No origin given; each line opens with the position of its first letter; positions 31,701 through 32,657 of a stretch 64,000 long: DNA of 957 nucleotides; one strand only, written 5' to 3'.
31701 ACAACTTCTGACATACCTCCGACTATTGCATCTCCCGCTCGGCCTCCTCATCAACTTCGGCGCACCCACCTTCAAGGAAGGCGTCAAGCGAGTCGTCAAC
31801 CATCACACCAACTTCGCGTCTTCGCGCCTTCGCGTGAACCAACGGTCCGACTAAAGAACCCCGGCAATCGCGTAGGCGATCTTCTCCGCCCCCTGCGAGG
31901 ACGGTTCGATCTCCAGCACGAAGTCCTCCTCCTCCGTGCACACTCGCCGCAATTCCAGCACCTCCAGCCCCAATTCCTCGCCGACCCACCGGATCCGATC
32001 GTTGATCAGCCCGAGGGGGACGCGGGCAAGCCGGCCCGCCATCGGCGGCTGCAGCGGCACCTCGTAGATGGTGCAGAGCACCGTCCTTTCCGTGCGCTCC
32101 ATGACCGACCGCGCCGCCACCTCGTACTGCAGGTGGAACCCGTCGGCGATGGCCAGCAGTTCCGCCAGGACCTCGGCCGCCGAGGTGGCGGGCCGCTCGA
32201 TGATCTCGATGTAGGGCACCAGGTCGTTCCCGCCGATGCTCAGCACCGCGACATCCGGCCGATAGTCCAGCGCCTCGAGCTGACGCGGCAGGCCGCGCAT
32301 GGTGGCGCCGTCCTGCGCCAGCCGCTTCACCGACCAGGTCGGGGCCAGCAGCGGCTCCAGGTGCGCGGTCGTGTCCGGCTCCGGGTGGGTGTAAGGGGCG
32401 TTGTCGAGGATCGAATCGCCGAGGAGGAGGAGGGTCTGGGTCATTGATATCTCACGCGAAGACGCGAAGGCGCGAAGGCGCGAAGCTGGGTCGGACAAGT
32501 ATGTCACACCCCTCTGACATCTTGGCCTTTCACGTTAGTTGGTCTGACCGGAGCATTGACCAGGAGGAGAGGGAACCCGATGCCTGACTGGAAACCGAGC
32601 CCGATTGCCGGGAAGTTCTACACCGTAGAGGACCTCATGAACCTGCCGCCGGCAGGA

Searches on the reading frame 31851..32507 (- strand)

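Call 9: search_protein_families(library=pfam, proteins=[window:31851-32507:-], max_evalue=0.01)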
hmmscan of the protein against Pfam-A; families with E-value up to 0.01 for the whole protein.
window:31851-32507:- (218 aa): 2 families
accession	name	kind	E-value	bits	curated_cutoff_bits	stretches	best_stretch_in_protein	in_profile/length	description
PF13472.12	Lipase_GDSL_2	-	3.1e-11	44.5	32.9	1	28-195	1-158/178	GDSL-like Lipase/Acylhydrolase family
PF00657.28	Lipase_GDSL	-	0.0022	18.6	23.6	1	28-179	3-148/208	GDSL-like Lipase/Acylhydrolase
